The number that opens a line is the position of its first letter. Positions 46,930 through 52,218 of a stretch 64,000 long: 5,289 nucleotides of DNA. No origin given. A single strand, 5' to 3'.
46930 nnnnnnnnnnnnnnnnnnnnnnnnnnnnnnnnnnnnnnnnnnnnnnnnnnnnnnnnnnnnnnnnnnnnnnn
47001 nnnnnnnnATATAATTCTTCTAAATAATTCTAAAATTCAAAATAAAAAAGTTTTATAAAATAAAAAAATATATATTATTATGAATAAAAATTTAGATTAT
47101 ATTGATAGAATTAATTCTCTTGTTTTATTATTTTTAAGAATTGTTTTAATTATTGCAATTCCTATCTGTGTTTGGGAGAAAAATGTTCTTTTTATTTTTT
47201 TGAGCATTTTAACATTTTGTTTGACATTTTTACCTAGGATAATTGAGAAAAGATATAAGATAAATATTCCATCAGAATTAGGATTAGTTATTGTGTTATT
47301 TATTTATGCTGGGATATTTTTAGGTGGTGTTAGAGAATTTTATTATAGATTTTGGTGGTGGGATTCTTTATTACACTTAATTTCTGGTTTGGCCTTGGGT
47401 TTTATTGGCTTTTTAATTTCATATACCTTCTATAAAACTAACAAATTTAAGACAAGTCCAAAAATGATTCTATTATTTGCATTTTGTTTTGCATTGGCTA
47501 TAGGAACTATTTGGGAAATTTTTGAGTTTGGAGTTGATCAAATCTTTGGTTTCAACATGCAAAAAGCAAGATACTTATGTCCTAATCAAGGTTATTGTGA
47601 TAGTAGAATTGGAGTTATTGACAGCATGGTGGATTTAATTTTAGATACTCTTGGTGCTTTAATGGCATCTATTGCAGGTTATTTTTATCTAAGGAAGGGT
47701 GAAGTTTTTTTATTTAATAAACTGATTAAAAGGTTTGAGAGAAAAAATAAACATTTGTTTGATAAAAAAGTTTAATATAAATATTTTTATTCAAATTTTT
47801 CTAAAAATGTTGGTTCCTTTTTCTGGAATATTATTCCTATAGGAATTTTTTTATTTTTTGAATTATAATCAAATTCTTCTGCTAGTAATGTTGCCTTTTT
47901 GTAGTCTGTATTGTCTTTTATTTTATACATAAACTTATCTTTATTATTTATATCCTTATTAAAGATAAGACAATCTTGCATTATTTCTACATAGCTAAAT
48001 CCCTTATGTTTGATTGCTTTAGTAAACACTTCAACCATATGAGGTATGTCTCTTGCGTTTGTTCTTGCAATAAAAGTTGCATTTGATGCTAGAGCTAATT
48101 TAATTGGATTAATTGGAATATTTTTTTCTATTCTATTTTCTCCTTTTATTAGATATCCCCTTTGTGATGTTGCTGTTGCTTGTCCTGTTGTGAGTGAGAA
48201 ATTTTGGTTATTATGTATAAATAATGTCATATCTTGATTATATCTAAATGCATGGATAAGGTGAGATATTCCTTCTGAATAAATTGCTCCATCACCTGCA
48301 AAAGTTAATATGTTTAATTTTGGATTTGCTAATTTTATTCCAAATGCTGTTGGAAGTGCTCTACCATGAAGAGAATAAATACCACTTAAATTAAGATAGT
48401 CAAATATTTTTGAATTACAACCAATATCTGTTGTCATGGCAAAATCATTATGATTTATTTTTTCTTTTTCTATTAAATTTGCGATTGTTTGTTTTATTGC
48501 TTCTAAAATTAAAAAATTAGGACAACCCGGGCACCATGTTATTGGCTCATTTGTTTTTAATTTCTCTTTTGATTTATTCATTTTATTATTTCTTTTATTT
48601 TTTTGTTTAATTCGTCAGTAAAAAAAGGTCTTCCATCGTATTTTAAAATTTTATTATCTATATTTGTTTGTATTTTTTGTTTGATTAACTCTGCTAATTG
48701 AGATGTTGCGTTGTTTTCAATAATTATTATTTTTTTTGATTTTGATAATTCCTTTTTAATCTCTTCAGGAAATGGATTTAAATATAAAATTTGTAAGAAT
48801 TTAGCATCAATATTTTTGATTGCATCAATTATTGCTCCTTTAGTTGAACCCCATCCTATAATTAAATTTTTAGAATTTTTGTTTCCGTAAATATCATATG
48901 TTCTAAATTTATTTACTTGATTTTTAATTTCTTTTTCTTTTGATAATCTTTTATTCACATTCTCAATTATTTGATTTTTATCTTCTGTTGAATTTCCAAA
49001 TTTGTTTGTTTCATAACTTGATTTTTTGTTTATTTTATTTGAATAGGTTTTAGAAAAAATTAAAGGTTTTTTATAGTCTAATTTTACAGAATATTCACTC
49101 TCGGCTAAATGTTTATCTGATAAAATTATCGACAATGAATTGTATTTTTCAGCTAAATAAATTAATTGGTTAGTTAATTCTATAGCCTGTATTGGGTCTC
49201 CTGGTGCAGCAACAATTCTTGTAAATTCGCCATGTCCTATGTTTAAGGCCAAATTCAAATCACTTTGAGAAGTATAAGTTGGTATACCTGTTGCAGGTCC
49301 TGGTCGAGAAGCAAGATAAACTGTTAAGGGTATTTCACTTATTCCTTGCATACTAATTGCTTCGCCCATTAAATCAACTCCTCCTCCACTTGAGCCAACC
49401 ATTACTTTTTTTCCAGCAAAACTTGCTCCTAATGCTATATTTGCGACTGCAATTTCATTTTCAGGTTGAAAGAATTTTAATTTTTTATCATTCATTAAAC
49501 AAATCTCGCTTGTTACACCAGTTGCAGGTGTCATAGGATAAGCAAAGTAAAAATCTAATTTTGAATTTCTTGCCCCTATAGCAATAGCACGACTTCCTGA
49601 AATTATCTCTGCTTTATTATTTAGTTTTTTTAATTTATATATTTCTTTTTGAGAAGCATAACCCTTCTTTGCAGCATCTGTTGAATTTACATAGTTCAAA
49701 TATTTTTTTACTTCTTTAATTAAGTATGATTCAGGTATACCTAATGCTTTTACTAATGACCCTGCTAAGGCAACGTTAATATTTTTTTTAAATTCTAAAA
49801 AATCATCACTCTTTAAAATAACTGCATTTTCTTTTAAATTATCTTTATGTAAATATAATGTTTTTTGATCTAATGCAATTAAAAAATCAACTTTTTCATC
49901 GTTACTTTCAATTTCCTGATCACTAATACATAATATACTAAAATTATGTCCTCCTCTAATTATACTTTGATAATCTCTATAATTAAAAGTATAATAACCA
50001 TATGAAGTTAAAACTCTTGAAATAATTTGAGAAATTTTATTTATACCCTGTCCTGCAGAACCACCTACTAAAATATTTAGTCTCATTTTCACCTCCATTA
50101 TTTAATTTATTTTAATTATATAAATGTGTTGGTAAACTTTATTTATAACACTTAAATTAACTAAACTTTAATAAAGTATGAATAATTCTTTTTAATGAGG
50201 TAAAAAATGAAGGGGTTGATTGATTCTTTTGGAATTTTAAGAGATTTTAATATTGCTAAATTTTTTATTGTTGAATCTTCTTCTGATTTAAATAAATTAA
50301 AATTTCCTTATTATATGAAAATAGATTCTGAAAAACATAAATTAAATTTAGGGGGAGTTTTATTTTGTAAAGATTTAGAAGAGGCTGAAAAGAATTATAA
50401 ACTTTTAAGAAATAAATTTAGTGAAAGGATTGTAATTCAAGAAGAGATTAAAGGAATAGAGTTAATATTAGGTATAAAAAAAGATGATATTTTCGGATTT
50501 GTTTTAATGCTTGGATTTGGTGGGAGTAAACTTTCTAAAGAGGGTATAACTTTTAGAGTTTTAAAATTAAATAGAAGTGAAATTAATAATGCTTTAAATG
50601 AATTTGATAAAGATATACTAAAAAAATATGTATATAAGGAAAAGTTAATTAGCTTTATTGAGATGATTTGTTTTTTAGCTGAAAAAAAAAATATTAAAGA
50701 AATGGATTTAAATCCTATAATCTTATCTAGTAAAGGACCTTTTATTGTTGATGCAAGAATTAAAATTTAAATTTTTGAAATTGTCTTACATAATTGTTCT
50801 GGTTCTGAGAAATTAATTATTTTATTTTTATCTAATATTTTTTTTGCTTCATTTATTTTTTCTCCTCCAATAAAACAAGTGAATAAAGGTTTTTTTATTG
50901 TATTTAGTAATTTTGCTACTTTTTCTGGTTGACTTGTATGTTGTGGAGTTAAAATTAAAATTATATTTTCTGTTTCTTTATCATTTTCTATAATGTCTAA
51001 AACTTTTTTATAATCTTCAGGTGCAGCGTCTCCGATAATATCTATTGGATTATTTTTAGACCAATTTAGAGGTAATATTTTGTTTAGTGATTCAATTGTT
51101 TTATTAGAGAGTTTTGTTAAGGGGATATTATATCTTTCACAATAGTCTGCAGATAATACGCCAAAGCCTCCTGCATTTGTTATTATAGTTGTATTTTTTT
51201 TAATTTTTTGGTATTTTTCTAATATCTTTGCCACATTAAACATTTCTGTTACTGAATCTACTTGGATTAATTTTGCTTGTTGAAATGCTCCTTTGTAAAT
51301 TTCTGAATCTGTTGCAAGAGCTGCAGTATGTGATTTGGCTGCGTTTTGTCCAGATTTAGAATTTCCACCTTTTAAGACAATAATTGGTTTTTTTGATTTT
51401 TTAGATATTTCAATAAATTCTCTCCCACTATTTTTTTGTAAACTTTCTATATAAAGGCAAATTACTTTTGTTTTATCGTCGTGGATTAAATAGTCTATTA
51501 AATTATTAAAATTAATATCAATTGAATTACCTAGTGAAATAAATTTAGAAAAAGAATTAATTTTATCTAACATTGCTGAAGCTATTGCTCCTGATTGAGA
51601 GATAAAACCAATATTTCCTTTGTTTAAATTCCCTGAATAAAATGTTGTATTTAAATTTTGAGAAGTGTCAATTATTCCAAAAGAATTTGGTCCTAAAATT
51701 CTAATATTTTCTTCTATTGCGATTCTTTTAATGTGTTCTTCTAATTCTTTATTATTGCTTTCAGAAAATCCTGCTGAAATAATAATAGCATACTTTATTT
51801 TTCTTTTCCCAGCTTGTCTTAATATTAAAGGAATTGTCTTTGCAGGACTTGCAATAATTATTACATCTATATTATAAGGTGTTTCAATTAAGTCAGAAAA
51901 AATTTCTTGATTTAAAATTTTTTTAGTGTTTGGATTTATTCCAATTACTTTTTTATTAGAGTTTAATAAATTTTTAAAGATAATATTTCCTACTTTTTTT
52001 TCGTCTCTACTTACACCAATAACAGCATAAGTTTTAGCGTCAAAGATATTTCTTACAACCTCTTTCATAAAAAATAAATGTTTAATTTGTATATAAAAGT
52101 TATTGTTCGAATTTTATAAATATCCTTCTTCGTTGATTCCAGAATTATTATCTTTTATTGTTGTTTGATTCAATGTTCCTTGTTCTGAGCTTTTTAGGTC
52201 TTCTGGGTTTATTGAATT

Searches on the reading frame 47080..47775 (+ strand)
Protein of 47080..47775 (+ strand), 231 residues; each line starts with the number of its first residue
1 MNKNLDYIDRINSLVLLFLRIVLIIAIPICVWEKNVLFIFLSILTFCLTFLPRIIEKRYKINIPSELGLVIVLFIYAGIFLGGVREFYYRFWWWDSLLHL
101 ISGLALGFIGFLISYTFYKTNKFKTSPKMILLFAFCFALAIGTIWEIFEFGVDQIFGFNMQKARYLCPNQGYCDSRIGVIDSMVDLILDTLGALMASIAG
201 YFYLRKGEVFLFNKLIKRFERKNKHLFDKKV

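Call 17: search_protein_families(library=pfam, proteins=[window:47080-47775:+], max_evalue=0.001)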
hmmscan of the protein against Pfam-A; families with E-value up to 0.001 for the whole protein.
window:47080-47775:+ (231 aa): 1 family
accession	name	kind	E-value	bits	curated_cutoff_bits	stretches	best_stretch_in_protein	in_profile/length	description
PF09997.14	DUF2238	-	0.00031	21.1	26.4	1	94-160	59-119/140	Predicted membrane protein (DUF2238)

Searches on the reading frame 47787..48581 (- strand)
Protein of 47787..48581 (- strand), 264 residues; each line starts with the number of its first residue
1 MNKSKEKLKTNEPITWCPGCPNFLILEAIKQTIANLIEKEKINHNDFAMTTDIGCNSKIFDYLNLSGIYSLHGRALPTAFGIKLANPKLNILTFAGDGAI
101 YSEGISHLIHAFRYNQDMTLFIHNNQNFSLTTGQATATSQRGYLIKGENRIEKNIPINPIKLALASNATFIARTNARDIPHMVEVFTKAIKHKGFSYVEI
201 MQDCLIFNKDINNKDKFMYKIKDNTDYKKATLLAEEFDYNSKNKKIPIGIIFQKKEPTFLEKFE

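Call 17: search_protein_families(library=pfam, proteins=[window:47787-48581:-], max_evalue=0.001)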
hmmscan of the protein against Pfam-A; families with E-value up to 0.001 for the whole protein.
window:47787-48581:- (264 aa): 2 families
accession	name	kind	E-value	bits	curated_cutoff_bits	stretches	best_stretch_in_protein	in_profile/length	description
PF02775.26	TPP_enzyme_C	-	1e-25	90.7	21.9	1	52-200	1-151/151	Thiamine pyrophosphate enzyme, C-terminal TPP binding domain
PF12367.13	PFO_beta_C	-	0.00026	21.4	24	1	219-263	18-61/66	Pyruvate ferredoxin oxidoreductase beta subunit C terminal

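Call 65: search_protein_families(library=ncbifam, proteins=[window:47787-48581:-], max_evalue=0.00001)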
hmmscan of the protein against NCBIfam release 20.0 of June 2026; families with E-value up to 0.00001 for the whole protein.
window:47787-48581:- (264 aa): 9 families
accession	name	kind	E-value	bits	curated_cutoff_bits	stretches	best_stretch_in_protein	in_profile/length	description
NF008820.0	PRK11866.1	equivalog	2.1e-74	250.5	402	1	4-263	5-261/287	2-oxoacid ferredoxin oxidoreductase subunit beta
TIGR02177.1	PorB_KorB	subfamily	1.2e-64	218.5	261.9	1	15-262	2-255/286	2-oxoacid:acceptor oxidoreductase, beta subunit, pyruvate/2-ketoisovalerate family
NF008821.0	PRK11869.1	equivalog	9.8e-60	201.8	438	1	7-262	7-256/286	2-oxoacid ferredoxin oxidoreductase subunit beta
NF041171.1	Oxoac_fdxbeta_Archa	equivalog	1.5e-59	201.7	423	1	15-259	4-256/296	2-oxoacid:ferredoxin oxidoreductase subunit beta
NF007207.0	PRK09628.1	equivalog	3.8e-41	141.5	364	1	12-256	14-254/277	2-oxoglutarate ferredoxin oxidoreductase subunit beta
TIGR03336.1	IOR_alpha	equivalog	1.1e-15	57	650.9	1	10-221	352-547/595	indolepyruvate ferredoxin oxidoreductase subunit alpha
NF008819.1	PRK11865.1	equivalog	1.2e-07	31.3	405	1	82-205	85-213/300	pyruvate synthase subunit PorB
NF006203.0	PRK08327.1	equivalog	5.6e-07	28.4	456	1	30-150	393-513/571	thiamine pyrophosphate-requiring protein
TIGR04377.1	myo_inos_iolD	equivalog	3.6e-06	25.9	715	1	69-204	439-576/616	3D-(3,5/4)-trihydroxycyclohexane-1,2-dione acylhydrolase (decyclizing)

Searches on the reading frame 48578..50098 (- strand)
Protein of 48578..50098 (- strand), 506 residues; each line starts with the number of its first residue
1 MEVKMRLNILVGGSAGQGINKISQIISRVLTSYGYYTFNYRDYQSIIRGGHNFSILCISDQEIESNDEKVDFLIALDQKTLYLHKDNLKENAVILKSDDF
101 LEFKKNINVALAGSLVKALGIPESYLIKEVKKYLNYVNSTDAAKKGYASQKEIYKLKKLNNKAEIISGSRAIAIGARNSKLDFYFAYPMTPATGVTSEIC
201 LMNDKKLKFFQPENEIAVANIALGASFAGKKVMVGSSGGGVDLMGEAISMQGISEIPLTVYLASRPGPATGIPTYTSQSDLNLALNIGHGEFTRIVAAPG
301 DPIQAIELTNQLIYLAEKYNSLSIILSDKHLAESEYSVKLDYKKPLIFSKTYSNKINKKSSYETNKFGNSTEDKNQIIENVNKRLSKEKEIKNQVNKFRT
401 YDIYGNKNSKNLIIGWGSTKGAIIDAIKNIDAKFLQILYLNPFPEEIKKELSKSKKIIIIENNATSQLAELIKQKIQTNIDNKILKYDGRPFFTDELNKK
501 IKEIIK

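Call 17: search_protein_families(library=pfam, proteins=[window:48578-50098:-], max_evalue=0.001)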
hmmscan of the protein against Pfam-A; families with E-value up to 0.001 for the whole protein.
window:48578-50098:- (506 aa): 3 families
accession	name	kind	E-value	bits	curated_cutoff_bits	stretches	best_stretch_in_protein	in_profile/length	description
PF01855.24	POR_N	-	5.1e-34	118.5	27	1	175-353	2-182/231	Pyruvate flavodoxin/ferredoxin oxidoreductase, thiamine diP-bdg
PF01558.24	POR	-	6.4e-17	62.7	27.4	1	15-96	1-84/173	Pyruvate ferredoxin/flavodoxin oxidoreductase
PF17147.9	PFOR_II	-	0.00024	21.8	27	0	412-487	4-92/102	Pyruvate:ferredoxin oxidoreductase core domain II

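Call 65: search_protein_families(library=ncbifam, proteins=[window:48578-50098:-], max_evalue=0.00001)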
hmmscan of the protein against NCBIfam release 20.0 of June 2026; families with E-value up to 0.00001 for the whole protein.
window:48578-50098:- (506 aa): 14 families
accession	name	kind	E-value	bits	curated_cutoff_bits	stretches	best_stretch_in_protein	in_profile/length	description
TIGR03710.1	OAFO_sf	subfamily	7e-122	407.8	482.75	3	108-340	126-371/561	2-oxoacid:acceptor oxidoreductase subunit alpha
NF041170.1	Oxoac_fdxalpha_Archa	equivalog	2e-92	310.6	800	3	104-362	166-446/636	2-oxoacid:ferredoxin oxidoreductase subunit alpha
NF006412.0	PRK08659.1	equivalog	1.5e-41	142.9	411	2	161-363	3-208/378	2-oxoacid:acceptor oxidoreductase subunit alpha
NF005507.0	PRK07119.1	subfamily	1.9e-39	135.5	399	1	162-505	3-349/352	3-methyl-2-oxobutanoate dehydrogenase subunit VorB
NF007206.0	PRK09627.1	equivalog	4.9e-38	131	579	2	164-333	3-174/375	2-oxoglutarate synthase subunit alpha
NF040682.1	PorA_Arch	equivalog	8.9e-13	47.9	550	1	163-265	3-108/387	pyruvate synthase subunit PorA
TIGR03336.1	IOR_alpha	equivalog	4e-11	42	650.9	1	164-481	3-306/595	indolepyruvate ferredoxin oxidoreductase subunit alpha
NF045791.1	OxalOxredalpha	equivalog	2.2e-10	40.1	500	1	162-265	3-109/395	oxalate oxidoreductase subunit alpha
NF006232.0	PRK08366.1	equivalog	1.6e-08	33.6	646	1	163-259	7-106/394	2-ketoisovalerate ferredoxin oxidoreductase subunit alpha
NF007201.0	PRK09622.1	equivalog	3e-08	33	590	1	161-288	8-137/405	2-oxoacid:ferredoxin oxidoreductase subunit alpha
NF006323.0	PRK08537.1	equivalog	3.2e-08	33.1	235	1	5-105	1-103/181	2-oxoacid:ferredoxin oxidoreductase subunit gamma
NF006211.0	PRK08338.1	equivalog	6.1e-07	29.1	239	1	9-105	3-100/170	2-oxoacid:ferredoxin oxidoreductase subunit gamma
NF006275.0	PRK08441.1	equivalog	4.7e-06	26.3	216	0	6-98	2-97/185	2-oxoglutarate-acceptor oxidoreductase subunit OorC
NF006233.0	PRK08367.1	equivalog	6.1e-06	25.4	625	0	165-263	6-107/394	pyruvate ferredoxin oxidoreductase subunit alpha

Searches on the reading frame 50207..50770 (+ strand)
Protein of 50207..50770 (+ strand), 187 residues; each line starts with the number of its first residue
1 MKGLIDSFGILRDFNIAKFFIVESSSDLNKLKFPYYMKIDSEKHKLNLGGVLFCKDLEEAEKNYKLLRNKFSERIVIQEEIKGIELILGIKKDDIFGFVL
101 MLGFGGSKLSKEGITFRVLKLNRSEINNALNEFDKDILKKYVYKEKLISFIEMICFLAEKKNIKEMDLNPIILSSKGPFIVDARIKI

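Call 17: search_protein_families(library=pfam, proteins=[window:50207-50770:+], max_evalue=0.001)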
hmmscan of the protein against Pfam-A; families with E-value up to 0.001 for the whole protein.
window:50207-50770:+ (187 aa): 1 family
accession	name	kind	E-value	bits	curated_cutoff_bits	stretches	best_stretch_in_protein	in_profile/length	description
PF13549.11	ATP-grasp_5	-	1.9e-19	70.4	27.6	1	28-187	42-221/221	ATP-grasp domain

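Call 65: search_protein_families(library=ncbifam, proteins=[window:50207-50770:+], max_evalue=0.00001)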
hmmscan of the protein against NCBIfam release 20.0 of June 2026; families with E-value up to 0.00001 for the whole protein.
window:50207-50770:+ (187 aa): 3 families
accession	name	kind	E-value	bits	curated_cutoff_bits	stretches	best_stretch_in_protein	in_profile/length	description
NF045494.1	AcCoALig_Archglob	equivalog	3.6e-17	62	1200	1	29-185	36-203/665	acetate--CoA ligase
NF045492.1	HydPropCoALig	equivalog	1.3e-11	43.7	1300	1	24-185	47-227/700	3-hydroxypropionate--CoA ligase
NF045493.1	HydDutCoALig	equivalog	1e-10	40.8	1300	1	27-186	516-697/698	4-hydroxybutyrate--CoA ligase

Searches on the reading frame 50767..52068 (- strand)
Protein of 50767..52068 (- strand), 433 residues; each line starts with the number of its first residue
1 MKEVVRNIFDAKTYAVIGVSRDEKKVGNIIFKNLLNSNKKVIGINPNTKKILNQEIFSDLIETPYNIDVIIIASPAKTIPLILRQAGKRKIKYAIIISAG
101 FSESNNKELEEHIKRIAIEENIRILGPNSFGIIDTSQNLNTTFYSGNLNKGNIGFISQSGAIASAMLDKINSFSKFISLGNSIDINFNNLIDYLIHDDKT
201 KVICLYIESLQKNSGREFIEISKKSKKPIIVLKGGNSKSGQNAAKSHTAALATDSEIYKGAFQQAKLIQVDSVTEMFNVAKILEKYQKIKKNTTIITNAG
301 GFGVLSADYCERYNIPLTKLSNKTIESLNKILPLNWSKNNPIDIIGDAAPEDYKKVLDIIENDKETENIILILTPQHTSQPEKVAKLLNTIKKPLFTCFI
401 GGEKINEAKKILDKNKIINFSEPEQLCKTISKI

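Call 17: search_protein_families(library=pfam, proteins=[window:50767-52068:-], max_evalue=0.001)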
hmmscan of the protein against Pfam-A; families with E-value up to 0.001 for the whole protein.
window:50767-52068:- (433 aa): 4 families
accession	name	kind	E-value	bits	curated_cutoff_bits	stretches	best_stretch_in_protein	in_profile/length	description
PF13607.11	Succ_CoA_lig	-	3.3e-46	156.9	27.4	1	150-283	1-138/138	Succinyl-CoA ligase like flavodoxin domain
PF13380.12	CoA_binding_2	-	5.4e-20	72.4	22.8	1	12-133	1-114/116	CoA binding domain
PF02629.25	CoA_binding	-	2e-08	35.3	22.3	1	13-100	5-97/97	CoA binding domain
PF19045.5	Ligase_CoA_2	-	2.5e-06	28.1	23.7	1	294-420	2-137/162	Ligase-CoA domain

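Call 65: search_protein_families(library=ncbifam, proteins=[window:50767-52068:-], max_evalue=0.00001)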
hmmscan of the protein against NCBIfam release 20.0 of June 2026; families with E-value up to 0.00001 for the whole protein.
window:50767-52068:- (433 aa): 7 families
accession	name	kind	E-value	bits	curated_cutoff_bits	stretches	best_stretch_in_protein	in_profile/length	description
TIGR02717.1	AcCoA-syn-alpha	equivalog_domain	1.3e-125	419.6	567.15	1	7-432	3-442/447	acetate--CoA ligase alpha subunit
NF045494.1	AcCoALig_Archglob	equivalog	5.6e-96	322.4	1200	1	5-432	218-658/665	acetate--CoA ligase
NF045493.1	HydDutCoALig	equivalog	1.2e-76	258.8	1300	1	8-415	6-428/698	4-hydroxybutyrate--CoA ligase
NF045492.1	HydPropCoALig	equivalog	2e-66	224.8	1300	1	6-420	249-680/700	3-hydroxypropionate--CoA ligase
NF004230.0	PRK05678.1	equivalog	6.4e-15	55.1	336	1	39-254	33-254/291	succinate--CoA ligase subunit alpha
TIGR01019.1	sucCoAalpha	subfamily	4.7e-14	52.4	353.2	1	41-252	34-250/286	succinate--CoA ligase subunit alpha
NF004760.0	PRK06091.1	subfamily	6.5e-06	24.9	433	0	101-246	147-299/555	acyl-CoA synthetase FdrA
